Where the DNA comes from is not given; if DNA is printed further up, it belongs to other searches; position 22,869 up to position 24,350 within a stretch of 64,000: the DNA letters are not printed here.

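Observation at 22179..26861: Tandem paralogous secreted proteins with a ~370-aa near-identical domain of unknown function inside the EPS island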

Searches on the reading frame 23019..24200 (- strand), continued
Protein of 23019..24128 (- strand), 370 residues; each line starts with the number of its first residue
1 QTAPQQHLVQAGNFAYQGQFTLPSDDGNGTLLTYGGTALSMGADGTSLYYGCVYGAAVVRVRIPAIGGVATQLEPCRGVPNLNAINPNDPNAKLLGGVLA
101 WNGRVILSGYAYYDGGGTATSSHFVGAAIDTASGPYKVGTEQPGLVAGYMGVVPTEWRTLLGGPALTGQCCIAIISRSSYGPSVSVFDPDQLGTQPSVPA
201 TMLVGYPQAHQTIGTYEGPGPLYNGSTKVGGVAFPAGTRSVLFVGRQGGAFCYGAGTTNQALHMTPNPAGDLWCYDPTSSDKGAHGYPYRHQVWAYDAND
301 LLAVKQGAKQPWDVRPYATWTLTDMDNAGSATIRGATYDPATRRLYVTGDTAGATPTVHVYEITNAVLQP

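Call 41: search_protein_families(library=pfam, proteins=[L032:14-1234:+, L050:17249-18415:+, L013:12432-14837:-, L070:4605-5876:+, L014:7186-8136:+, L007:2643-3437:+, L014:5943-6623:-, L013:17453-18133:+, L008:14846-17239:-, L020:16045-18429:-], max_evalue=0.001)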
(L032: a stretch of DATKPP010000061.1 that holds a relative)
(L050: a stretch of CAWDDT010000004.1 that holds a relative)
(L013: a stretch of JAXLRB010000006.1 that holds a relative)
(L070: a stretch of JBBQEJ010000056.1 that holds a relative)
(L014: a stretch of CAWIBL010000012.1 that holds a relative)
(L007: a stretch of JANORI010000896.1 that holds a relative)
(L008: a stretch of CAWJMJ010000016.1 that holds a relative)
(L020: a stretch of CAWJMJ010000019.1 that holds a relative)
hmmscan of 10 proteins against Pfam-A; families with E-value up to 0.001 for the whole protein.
L032:14-1234:+ (406 aa): 3 families
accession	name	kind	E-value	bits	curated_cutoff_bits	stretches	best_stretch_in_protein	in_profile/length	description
PF00535.33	Glycos_transf_2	-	2.9e-29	102.6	23.3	1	78-231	1-161/168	Glycosyl transferase family 2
PF10111.15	Glyco_tranf_2_2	-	1.4e-13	51.4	27.3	2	78-173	1-101/276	Glycosyltransferase like family 2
PF13641.12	Glyco_tranf_2_3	-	1e-10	42.5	27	1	75-257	1-195/230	Glycosyltransferase like family 2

L050:17249-18415:+ (388 aa): 5 families
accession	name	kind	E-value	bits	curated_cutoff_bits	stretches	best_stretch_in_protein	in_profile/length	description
PF00005.33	ABC_tran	-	1.1e-28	100.9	25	1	55-194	5-137/137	ABC transporter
PF13304.12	AAA_21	-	2.3e-06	28.4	27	0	64-90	2-35/304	AAA domain, putative AbiEii toxin, Type IV TA system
PF03193.22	RsgA_GTPase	-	0.00037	20.8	30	1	59-88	104-133/174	RsgA GTPase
PF13555.12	AAA_29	-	0.00039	20.5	27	1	55-82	16-43/61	P-loop containing region of AAA domain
PF08402.16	TOBE_2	-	0.00064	20.2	21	0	307-370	1-72/76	TOBE domain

L013:12432-14837:- (801 aa): 2 families
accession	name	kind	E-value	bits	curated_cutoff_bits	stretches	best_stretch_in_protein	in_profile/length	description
PF05872.18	HerA_C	-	8.5e-05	21.8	22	0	36-78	22-64/502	Helicase HerA-like C-terminal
PF01935.23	DUF87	-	0.00033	21.3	23.2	1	26-79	13-68/220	Helicase HerA, central domain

L070:4605-5876:+ (423 aa): 5 families
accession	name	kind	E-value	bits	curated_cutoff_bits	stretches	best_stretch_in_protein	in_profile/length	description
PF13692.12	Glyco_trans_1_4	-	2e-25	90.1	27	1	241-376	2-142/142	Glycosyl transferases group 1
PF13439.12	Glyco_transf_4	-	4.4e-12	46.8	28.5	1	40-228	7-169/170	Glycosyltransferase Family 4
PF00534.26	Glycos_transf_1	-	1.1e-08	35.3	26.4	1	239-388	14-170/172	Glycosyl transferases group 1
PF13579.12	Glyco_trans_4_4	-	2.3e-08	35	29.7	1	36-224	2-158/158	Glycosyl transferase 4-like domain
PF13524.12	Glyco_trans_1_2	-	1.6e-07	31.8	25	1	265-399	5-137/144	Glycosyl transferase-like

L014:7186-8136:+ (316 aa): 8 families
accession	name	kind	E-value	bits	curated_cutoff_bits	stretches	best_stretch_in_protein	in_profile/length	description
PF00581.25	Rhodanese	-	1.8e-15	57.6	22.2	1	45-135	3-101/102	Rhodanese-like domain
PF13649.12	Methyltransf_25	-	1e-09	39.4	27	1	164-253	1-97/97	Methyltransferase domain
PF03848.20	TehB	-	1.1e-08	35.2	20.4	1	152-246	23-117/193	Tellurite resistance protein TehB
PF13489.12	Methyltransf_23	-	5.6e-08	33.1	27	1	151-265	13-125/164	Methyltransferase domain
PF08241.18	Methyltransf_11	-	2.4e-07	31.7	21.2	1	165-256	1-94/95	Methyltransferase domain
PF13847.12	Methyltransf_31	-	7e-07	29.5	27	1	159-243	2-91/145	Methyltransferase domain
PF01189.24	Methyltr_RsmB-F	-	1.9e-05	24.8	27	0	161-231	9-83/199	16S rRNA methyltransferase RsmB/F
PF08242.18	Methyltransf_12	-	4e-05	24.7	30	1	165-255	1-98/98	Methyltransferase domain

L007:2643-3437:+ (264 aa): 1 family
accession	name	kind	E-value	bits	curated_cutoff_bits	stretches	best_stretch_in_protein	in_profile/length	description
PF01863.23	YgjP-like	-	6.2e-46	157.5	26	1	59-257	1-205/207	YgjP-like, metallopeptidase domain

L014:5943-6623:- (226 aa): 1 family
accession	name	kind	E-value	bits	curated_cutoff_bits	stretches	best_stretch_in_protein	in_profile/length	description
PF00076.28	RRM_1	-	6.4e-19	68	20.7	1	6-75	1-69/70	RNA recognition motif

L013:17453-18133:+ (226 aa): 2 families
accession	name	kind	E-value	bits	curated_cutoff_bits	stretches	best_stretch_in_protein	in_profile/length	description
PF21095.3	CarD_C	-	2.7e-22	79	23.1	1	70-154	2-86/87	CarD, C-terminal domain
PF02559.22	CarD_TRCF_RID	-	2.4e-12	47.2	23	1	3-61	1-56/57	CarD-like/TRCF RID domain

L008:14846-17239:- (797 aa): 3 families
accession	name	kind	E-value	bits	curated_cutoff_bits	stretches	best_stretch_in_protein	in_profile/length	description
PF13004.13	BACON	-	5.3e-60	199.7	25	8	657-708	3-61/61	Putative binding domain, N-terminal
PF19190.6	BACON_2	-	1.9e-38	130.7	25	5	717-794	3-86/94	Viral BACON domain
PF14289.11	DUF4369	-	3.4e-05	24.8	25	0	671-738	8-74/91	Domain of unknown function (DUF4369)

L020:16045-18429:- (794 aa): 1 family
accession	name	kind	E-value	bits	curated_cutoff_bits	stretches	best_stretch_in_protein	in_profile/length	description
PF00488.27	MutS_V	-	3e-19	70.2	30.2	1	616-790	1-170/188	MutS domain V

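Call 55: fold_search(model_id=the predicted structure, library=viral)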
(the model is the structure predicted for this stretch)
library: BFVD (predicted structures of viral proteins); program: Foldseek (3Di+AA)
matches with E <= 10: 399; with E <= 0.001: 48
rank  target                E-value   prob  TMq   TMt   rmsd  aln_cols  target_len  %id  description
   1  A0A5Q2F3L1            2.4e-06  1.00  0.38  0.20  12.7       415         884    9  Bacteriophage T7 tail fibre protein-like N-terminal domain-containing protein [Pectobacterium phage MA13]
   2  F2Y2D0                7.4e-06  1.00  0.37  0.20  16.0       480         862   12  (no name in the UniProt tables at hand)
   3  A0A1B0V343            8.7e-06  1.00  0.32  0.14  14.3       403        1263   12  (no name in the UniProt tables at hand)
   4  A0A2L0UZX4            1.4e-05  1.00  0.31  0.31  13.6       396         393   11  Hemagglutinin protein [Agrobacterium phage Atu_ph07]
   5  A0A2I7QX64            1.6e-05  1.00  0.34  0.33  12.9       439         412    8  (no name in the UniProt tables at hand)
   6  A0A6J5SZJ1            1.8e-05  1.00  0.34  0.38  13.8       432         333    9  COG3391 Uncharacterized conserved protein [uncultured Caudovirales phage]
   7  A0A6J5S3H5            4.0e-05  1.00  0.39  0.34  12.2       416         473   12  FG-GAP repeat [uncultured Caudovirales phage]
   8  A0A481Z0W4            4.0e-05  0.99  0.33  0.17  13.8       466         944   10  Collagen triple helix repeat containing protein [Mimivirus LCMiAC01]
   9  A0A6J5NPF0            4.9e-05  1.00  0.43  0.37  12.6       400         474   11  Uncharacterized protein [uncultured Caudovirales phage]
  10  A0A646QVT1            5.2e-05  0.99  0.29  0.24  11.0       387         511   11  (no name in the UniProt tables at hand)
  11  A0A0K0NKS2            6.9e-05  1.00  0.44  0.19  10.8       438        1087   10  Putative lysin [Gordonia phage GMA6]
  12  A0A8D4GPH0            6.9e-05  0.99  0.27  0.28  10.4       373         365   13  (no name in the UniProt tables at hand)
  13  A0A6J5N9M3            6.9e-05  0.97  0.28  0.18  13.5       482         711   10  Uncharacterized protein [uncultured Caudovirales phage]
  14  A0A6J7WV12            7.3e-05  0.99  0.32  0.11  20.2       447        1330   12  Uncharacterized protein [uncultured Caudovirales phage]
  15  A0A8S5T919            9.1e-05  0.98  0.32  0.32  15.0       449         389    8  Uncharacterized protein [Siphoviridae sp. ct0Wl9]
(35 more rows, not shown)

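Call 61: search_protein_families(library=pfam, alignment_id=A4, max_evalue=10)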
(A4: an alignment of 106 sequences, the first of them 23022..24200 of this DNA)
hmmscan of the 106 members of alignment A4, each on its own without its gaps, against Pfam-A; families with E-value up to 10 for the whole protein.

A. member 1, window:23022-24200:- (393 aa): 0 families

B. families by the number of members that match (of 106 scanned): 25 families
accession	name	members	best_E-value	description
PF05096.18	Glu_cyclase_2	3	0.038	Glutamine cyclotransferase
PF00404.24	Dockerin_1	1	1e-06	Dockerin type I domain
PF05887.16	Trypan_PARP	1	0.00099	Procyclic acidic repetitive protein (PARP)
PF04231.19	Endonuclease_1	1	0.055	Endonuclease I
PF00706.22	Toxin_4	1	0.058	Anenome neurotoxin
PF00460.25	Flg_bb_rod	1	0.086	Flagella basal body rod protein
PF00593.30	TonB_dep_Rec_b-barrel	1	0.091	TonB dependent receptor-like, beta-barrel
PF06977.17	SdiA-regulated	1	0.098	SdiA-regulated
PF10793.14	Gloverin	1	0.12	Gloverin-like protein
PF23863.2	CdsD_PD1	1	0.15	CdsD PD1 domain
PF19103.5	DUF5790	1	0.15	Family of unknown function (DUF5790)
PF13619.11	KTSC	1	0.24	KTSC domain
PF22812.1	CR_prot_dom_plant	1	0.29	Plant cysteine-rich protein domain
PF07443.18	HARP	1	0.31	HepA-related protein (HARP)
PF00770.24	Peptidase_C5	1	0.32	Adenovirus endoprotease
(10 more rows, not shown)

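Call 65: search_protein_families(library=pfam, alignment_id=A5, max_evalue=0.00001)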
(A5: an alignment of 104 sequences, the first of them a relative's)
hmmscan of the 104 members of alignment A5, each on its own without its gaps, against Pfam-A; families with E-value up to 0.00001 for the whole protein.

A. member 1, L030:6179-7900:+ (573 aa): 1 family
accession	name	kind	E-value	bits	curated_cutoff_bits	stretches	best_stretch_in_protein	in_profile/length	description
PF21850.2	DUF6909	-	3.4e-222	739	27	1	32-561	1-534/535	Family of unknown function (DUF6909)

B. families by the number of members that match (of 104 scanned): 133 families (the first 25 are shown)
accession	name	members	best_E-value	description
PF00892.27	EamA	4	5.8e-52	EamA-like transporter family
PF07676.18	PD40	4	1.1e-25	WD40-like Beta Propeller Repeat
PF01891.21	CbiM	2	1.3e-54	Cobalt uptake substrate-specific transmembrane region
PF00990.26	GGDEF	2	1.9e-48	Diguanylate cyclase, GGDEF domain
PF01068.26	DNA_ligase_A_M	2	6.6e-48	ATP dependent DNA ligase domain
PF08448.16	PAS_4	2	3.7e-37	PAS fold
PF00005.33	ABC_tran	2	1.4e-32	ABC transporter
PF00534.26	Glycos_transf_1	2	2.1e-28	Glycosyl transferases group 1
PF12704.14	MacB_PCD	2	9.1e-27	MacB-like periplasmic core domain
PF02779.29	Transket_pyr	2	1.3e-26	Transketolase, pyrimidine binding domain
PF13692.12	Glyco_trans_1_4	2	1.9e-26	Glycosyl transferases group 1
PF02687.27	FtsX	2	1.1e-24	FtsX-like permease C-terminal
PF02518.31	HATPase_c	2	5e-24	Histidine kinase-, DNA gyrase B-, and HSP90-like ATPase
PF00072.30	Response_reg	2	1.3e-23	Response regulator receiver domain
PF00989.32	PAS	2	9.8e-23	PAS fold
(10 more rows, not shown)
